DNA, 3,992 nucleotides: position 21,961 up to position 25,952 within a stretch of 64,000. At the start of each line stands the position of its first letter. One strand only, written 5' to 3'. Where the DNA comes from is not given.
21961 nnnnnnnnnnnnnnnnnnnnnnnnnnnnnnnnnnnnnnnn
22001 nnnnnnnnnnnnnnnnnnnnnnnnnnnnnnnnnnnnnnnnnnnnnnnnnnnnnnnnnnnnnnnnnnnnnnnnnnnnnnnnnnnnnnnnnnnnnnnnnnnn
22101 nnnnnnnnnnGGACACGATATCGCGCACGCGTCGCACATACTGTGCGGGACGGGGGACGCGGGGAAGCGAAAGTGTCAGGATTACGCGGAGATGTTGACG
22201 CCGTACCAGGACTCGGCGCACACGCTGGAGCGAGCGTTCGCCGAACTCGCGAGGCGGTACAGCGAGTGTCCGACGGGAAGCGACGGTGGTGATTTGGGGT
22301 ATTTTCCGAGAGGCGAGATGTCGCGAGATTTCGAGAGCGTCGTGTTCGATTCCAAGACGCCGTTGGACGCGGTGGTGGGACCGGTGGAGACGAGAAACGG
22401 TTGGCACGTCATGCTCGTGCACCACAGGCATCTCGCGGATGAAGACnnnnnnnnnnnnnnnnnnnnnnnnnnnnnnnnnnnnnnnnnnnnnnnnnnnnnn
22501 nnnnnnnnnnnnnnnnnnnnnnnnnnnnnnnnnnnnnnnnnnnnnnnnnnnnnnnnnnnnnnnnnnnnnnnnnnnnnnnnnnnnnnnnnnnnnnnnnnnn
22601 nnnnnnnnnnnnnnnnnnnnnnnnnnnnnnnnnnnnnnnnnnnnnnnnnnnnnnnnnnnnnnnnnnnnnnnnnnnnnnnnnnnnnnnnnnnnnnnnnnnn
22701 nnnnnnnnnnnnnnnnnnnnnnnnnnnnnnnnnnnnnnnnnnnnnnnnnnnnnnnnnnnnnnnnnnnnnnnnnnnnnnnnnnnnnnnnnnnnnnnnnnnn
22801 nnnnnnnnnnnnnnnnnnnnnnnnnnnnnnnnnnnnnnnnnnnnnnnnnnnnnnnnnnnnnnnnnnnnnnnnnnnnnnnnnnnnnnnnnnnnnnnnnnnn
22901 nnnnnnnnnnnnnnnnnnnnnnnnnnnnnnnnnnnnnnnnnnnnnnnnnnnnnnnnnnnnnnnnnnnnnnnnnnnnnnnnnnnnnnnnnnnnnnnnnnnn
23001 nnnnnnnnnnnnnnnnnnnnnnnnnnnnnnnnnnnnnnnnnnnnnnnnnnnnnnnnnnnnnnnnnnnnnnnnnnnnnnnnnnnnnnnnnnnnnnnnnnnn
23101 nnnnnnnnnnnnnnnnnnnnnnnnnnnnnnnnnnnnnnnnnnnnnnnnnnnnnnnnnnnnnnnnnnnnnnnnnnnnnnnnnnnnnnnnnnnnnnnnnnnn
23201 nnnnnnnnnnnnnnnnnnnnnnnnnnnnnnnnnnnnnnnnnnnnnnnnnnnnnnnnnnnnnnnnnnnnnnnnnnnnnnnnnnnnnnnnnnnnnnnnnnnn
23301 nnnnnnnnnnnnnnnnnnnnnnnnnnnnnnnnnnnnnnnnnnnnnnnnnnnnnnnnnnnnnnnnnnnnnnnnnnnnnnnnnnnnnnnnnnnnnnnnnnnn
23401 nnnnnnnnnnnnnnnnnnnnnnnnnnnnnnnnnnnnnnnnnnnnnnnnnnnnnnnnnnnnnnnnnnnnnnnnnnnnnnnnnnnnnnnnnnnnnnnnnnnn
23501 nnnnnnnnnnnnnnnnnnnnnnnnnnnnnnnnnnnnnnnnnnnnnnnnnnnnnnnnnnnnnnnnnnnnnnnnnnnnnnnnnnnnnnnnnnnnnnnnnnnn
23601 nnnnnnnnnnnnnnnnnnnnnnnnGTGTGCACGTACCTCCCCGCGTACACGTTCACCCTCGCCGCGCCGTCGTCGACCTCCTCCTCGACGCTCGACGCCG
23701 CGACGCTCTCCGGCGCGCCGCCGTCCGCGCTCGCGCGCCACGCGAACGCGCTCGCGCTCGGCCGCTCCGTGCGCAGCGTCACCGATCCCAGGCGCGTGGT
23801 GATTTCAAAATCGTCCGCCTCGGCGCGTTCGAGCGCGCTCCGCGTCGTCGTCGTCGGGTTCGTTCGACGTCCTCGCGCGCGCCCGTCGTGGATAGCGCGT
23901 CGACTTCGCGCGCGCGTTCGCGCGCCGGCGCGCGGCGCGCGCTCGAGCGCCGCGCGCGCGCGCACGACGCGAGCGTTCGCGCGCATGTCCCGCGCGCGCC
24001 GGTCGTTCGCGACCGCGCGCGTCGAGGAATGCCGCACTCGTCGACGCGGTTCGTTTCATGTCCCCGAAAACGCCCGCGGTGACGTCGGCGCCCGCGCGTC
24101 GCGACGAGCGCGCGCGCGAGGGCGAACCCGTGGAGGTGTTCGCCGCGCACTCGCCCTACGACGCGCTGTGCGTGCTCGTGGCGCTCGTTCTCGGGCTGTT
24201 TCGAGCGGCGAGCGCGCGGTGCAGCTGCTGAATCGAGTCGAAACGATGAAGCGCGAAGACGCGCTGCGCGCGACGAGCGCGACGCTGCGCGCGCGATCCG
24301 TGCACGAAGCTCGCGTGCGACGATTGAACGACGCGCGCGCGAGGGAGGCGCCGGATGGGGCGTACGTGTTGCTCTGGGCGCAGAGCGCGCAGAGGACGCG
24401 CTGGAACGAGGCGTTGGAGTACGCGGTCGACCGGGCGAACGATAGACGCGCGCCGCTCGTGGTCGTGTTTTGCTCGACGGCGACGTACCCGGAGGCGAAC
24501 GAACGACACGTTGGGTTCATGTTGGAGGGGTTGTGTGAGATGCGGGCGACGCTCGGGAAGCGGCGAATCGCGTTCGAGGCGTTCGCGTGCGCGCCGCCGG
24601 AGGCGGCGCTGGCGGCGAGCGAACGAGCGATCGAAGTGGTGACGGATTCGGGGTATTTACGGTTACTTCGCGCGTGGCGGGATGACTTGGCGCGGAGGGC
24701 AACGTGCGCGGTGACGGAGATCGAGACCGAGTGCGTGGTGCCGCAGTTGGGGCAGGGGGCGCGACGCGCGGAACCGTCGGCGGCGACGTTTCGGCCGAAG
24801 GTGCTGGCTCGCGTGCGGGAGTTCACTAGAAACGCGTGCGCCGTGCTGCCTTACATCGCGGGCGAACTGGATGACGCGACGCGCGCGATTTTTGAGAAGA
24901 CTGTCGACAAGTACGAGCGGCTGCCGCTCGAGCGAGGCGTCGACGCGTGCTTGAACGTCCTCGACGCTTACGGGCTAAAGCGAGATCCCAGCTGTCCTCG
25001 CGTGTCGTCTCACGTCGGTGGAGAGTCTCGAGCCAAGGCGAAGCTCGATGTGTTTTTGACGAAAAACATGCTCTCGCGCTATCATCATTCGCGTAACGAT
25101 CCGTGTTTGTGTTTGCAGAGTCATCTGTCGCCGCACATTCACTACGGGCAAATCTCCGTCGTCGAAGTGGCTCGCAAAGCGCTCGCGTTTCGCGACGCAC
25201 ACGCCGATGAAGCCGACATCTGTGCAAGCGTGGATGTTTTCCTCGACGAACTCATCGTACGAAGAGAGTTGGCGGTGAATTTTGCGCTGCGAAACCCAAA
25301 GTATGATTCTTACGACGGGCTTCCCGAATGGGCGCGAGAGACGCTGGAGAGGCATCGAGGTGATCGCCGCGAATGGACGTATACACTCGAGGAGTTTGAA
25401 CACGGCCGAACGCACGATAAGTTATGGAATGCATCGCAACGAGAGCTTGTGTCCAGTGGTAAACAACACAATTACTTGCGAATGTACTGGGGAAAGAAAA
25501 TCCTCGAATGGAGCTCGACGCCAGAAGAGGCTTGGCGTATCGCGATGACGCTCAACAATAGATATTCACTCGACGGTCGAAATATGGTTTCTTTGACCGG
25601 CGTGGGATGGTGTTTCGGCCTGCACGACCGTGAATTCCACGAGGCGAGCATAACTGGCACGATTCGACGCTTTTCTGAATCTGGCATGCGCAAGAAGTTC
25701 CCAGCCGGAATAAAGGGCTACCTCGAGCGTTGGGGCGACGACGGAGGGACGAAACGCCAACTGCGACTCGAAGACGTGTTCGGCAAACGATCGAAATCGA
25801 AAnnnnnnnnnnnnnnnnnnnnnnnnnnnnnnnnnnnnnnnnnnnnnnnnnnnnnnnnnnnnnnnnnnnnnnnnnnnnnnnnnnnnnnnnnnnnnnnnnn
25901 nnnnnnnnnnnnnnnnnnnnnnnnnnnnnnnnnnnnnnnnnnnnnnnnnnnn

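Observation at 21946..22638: Parvulin-type PPIase carrying an N-terminal signal/anchor-like segment and a C-terminal HDEL ER-retrieval motif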

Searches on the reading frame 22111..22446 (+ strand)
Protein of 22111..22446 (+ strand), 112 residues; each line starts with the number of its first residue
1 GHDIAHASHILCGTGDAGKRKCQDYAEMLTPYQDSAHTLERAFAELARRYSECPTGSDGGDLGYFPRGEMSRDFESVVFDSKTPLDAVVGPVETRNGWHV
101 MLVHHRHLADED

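Call 47: search_solved_structures(query=window:22111-22446:+, show_alignments=5, max_evalue=1e-7)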
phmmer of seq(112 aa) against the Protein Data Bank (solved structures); distinct sequences matched with E-value up to 1e-7: 33.
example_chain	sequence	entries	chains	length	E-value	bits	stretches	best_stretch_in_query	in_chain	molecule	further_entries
1jns_A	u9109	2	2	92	7e-11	45.7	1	42-106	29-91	PEPTIDYL-PROLYL CIS-TRANS ISOMERASE C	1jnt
5gph_A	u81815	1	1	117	4.9e-09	39.7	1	22-102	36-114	Peptidyl-prolyl cis-trans isomerase NIMA-interacting 1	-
6dun_A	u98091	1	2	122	6.5e-09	39.3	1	23-102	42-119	Peptidyl-prolyl cis-trans isomerase NIMA-interacting 1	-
9inn_A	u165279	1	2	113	7.8e-09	39.1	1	22-102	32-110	Peptidyl-prolyl cis-trans isomerase NIMA-interacting 1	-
1nmw_A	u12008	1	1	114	8.6e-09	38.9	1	22-102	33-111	Peptidyl-prolyl cis-trans isomerase NIMA-interacting 1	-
9ino_A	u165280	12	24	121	9.1e-09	38.8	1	22-102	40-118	Peptidyl-prolyl cis-trans isomerase NIMA-interacting 1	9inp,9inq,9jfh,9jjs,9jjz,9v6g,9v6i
3kac_A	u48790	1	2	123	9.3e-09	38.8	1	22-102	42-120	Peptidyl-prolyl cis-trans isomerase NIMA-interacting 1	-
3i6c_A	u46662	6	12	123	9.3e-09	38.8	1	22-102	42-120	Peptidyl-prolyl cis-trans isomerase NIMA-interacting 1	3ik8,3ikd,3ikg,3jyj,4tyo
2ruc_A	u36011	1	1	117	9.3e-09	38.8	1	22-102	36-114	Peptidyl-prolyl cis-trans isomerase NIMA-interacting 1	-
4tns_A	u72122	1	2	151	1.3e-08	38.4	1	22-102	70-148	Peptidyl-prolyl cis-trans isomerase NIMA-interacting 1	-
6xd8_A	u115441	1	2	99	1.3e-08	38.3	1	41-103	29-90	Foldase protein PrsA 1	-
2xp6_A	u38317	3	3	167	1.5e-08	38.2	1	23-102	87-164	PEPTIDYL-PROLYL CIS-TRANS ISOMERASE NIMA-INTERACTING 1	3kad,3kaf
9jf6_A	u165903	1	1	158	1.7e-08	38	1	22-102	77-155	Peptidyl-prolyl cis-trans isomerase NIMA-interacting 1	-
3tcz_A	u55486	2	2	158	1.8e-08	37.9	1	23-102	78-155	Peptidyl-prolyl cis-trans isomerase NIMA-interacting 1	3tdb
6o33_A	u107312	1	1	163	1.8e-08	37.9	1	23-102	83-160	Peptidyl-prolyl cis-trans isomerase NIMA-interacting 1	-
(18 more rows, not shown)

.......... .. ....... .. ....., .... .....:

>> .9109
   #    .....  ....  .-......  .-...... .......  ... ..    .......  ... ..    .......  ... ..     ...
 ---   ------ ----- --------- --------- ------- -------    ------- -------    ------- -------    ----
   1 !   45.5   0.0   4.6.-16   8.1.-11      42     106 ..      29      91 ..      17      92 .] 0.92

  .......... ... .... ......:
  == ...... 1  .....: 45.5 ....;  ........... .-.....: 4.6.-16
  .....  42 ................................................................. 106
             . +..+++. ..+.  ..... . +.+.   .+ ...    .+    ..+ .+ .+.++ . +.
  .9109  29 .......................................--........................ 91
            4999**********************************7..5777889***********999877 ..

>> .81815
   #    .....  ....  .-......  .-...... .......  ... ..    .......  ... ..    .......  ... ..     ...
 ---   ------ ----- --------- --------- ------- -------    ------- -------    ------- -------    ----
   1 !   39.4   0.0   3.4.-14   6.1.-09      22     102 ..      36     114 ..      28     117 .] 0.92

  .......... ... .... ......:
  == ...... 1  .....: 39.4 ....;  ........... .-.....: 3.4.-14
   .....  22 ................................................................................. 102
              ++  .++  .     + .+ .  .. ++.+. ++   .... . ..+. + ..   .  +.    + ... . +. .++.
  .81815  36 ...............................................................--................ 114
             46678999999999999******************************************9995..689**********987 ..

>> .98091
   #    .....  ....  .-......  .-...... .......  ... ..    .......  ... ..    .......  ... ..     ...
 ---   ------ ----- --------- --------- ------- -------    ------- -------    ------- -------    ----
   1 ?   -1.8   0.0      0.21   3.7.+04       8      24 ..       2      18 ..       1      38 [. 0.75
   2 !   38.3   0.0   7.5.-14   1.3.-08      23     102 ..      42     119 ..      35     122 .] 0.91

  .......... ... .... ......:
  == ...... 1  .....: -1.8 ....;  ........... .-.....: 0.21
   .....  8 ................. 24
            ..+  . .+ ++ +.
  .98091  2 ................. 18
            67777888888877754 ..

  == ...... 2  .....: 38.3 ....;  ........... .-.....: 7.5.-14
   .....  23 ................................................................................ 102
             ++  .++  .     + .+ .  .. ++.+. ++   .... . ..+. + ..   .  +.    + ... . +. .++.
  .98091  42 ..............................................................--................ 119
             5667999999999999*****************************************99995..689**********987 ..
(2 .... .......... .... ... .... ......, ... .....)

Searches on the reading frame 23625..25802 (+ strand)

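Call 48: search_protein_families(library=pfam, proteins=[window:23625-25802:+], max_evalue=0.001)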
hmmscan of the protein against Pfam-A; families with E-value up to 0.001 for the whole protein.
window:23625-25802:+ (726 aa): 1 family
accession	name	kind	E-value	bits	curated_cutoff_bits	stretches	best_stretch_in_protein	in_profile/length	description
PF00875.24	DNA_photolyase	-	3.8e-13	50.2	26.6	1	248-399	1-155/164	DNA photolyase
